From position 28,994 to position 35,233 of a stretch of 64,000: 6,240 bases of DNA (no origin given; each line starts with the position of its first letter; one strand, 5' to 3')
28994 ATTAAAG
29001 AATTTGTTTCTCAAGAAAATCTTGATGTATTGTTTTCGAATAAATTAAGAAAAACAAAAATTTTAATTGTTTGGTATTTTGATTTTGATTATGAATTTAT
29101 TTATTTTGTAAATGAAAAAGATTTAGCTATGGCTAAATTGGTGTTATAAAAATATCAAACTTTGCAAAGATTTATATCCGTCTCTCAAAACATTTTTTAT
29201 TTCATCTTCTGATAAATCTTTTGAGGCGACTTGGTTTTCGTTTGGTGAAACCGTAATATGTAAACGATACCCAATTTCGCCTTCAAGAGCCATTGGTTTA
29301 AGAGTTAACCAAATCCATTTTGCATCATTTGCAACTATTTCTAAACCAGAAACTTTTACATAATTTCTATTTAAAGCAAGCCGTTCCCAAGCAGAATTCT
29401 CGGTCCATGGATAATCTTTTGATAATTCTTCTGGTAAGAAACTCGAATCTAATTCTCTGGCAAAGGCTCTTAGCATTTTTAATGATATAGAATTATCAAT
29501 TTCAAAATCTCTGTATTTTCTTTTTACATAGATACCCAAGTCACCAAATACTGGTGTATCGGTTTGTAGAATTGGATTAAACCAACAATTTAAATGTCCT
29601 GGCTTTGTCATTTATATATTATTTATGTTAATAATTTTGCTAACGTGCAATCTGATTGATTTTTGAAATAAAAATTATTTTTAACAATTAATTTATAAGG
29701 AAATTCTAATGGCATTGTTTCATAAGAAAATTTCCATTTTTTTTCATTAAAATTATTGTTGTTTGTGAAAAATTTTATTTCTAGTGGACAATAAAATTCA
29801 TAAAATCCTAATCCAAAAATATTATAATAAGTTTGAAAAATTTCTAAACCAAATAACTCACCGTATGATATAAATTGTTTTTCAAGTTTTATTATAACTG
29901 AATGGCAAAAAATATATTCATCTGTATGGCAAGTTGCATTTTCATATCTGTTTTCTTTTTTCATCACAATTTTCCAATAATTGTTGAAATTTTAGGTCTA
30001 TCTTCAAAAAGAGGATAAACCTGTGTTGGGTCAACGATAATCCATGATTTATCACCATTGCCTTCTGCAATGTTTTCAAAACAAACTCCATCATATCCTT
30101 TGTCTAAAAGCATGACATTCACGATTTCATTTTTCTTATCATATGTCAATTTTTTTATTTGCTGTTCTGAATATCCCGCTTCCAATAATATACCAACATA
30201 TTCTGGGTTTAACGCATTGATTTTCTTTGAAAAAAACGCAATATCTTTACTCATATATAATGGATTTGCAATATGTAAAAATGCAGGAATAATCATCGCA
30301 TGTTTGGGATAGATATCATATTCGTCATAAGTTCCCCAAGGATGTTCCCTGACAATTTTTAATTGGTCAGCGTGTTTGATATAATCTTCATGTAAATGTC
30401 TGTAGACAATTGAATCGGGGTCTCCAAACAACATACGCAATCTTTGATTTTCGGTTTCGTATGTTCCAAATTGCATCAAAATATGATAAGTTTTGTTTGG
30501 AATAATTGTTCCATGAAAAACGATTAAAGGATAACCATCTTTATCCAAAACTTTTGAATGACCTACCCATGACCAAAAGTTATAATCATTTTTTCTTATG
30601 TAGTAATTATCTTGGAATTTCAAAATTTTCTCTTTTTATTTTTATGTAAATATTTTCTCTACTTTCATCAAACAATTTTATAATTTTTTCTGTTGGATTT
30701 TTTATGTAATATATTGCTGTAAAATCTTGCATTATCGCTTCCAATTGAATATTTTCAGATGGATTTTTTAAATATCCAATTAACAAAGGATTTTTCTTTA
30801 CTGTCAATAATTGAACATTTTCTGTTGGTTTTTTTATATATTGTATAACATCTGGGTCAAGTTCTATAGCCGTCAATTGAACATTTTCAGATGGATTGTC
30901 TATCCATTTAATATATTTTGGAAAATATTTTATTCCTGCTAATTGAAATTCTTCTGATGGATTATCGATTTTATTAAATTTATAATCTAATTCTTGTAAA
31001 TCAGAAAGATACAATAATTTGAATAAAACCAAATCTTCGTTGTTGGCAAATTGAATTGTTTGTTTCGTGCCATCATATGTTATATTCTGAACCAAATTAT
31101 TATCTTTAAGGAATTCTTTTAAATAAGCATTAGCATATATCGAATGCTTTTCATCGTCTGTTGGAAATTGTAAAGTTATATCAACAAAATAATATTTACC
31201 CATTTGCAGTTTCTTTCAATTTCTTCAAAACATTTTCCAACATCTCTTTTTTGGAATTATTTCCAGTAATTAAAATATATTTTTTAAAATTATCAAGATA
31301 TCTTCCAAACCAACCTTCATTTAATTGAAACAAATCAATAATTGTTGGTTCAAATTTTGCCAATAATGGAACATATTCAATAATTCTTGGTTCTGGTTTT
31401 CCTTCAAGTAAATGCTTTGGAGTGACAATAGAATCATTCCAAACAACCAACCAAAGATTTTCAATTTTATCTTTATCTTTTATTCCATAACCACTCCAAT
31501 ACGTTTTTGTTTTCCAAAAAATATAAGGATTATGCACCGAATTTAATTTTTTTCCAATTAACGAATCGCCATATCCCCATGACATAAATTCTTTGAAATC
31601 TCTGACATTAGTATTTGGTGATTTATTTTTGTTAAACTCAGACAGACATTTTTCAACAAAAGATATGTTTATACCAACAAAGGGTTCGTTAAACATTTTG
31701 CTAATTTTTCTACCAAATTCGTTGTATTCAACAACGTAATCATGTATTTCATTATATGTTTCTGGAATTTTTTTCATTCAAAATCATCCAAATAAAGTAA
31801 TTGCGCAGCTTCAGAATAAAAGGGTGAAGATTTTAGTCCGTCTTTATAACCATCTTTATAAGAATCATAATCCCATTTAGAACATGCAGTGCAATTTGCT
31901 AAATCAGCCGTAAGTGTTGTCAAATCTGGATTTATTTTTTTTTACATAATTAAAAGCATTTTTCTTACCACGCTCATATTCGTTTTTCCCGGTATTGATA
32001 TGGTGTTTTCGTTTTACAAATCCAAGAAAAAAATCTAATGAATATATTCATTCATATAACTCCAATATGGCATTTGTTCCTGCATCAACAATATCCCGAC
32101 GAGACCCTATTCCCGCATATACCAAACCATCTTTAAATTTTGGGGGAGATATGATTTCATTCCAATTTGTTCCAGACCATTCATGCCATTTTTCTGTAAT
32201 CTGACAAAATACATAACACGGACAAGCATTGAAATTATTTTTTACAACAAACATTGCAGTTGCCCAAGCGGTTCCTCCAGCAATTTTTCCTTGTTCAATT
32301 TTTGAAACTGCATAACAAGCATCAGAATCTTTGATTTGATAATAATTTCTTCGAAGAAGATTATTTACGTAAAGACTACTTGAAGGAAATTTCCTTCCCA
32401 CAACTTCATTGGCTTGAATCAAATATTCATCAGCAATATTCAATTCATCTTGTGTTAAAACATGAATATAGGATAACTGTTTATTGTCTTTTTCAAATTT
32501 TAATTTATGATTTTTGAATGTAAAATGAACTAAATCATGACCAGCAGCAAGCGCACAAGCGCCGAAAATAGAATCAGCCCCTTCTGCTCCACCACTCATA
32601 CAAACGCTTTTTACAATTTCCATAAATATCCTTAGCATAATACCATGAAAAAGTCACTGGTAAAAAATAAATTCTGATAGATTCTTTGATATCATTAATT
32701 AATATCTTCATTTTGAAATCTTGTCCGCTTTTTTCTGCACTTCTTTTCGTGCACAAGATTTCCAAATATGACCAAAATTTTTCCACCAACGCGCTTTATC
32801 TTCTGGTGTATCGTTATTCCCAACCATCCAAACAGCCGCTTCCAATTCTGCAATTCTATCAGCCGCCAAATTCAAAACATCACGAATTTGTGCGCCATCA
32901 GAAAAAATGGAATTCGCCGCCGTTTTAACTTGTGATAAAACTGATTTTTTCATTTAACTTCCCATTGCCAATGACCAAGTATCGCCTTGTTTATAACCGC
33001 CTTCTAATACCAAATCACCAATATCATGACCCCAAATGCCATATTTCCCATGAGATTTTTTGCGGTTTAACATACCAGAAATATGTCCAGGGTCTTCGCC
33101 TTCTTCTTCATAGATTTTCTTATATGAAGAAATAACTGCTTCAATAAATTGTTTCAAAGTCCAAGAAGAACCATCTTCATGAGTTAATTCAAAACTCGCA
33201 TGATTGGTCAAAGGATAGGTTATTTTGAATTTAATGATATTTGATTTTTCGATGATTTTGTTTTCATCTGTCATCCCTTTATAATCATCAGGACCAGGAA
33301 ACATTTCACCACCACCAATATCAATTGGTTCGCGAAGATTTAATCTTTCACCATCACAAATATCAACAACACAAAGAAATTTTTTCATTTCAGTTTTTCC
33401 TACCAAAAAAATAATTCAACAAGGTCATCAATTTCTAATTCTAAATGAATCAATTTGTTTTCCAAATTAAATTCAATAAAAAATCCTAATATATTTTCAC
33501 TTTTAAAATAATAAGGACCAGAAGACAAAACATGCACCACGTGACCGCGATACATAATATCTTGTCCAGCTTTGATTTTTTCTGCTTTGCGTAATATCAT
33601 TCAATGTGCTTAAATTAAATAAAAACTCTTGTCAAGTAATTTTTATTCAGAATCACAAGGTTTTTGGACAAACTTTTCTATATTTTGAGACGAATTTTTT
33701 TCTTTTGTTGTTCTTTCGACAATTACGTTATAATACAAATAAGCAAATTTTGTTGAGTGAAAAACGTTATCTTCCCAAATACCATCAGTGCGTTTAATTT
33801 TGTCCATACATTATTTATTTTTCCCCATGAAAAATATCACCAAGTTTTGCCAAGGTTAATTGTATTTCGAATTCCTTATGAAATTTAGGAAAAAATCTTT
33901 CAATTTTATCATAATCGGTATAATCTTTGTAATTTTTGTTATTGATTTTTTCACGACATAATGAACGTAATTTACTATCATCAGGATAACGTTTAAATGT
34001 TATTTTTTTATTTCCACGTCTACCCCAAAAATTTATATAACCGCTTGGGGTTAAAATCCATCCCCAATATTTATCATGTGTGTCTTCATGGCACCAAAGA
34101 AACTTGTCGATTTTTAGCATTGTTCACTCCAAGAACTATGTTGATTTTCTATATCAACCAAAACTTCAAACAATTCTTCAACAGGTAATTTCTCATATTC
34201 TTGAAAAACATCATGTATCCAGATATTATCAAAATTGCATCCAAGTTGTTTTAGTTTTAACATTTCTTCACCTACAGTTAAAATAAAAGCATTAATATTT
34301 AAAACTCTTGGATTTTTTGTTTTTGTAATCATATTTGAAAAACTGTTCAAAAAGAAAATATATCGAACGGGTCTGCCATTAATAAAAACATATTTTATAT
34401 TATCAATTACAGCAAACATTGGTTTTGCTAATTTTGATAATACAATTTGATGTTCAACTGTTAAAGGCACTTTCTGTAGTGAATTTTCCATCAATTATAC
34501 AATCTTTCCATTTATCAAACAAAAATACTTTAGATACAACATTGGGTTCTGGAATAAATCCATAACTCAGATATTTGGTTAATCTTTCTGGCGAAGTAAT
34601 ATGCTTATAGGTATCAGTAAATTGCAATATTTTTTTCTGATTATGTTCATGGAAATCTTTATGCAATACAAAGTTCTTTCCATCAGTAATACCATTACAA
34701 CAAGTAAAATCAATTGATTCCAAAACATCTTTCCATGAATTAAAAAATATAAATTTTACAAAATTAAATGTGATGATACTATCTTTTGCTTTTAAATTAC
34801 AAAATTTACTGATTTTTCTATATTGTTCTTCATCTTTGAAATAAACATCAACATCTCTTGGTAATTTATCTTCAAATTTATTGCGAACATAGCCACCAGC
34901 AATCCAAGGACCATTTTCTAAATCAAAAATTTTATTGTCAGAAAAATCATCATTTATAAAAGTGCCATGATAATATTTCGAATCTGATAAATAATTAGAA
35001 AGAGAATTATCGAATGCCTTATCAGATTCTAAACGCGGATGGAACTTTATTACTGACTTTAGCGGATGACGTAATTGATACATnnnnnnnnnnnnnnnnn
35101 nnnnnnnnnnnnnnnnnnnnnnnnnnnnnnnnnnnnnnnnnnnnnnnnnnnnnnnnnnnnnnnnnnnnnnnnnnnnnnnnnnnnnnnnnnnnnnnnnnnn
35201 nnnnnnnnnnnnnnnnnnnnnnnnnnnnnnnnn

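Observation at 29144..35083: Minus-strand island of small genes carrying an ADP-ribose / nucleotide-signalling toolkit (WGR, HGT-type ART-like, SLOG-like, minimal NTase); the macro domain lies in an earlier operon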

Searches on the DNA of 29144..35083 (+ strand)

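Call 5: search_dna_similar(query=window:29144-35083:+, collection=phages, mode=near)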
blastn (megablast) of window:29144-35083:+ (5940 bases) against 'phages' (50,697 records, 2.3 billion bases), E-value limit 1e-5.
No match.
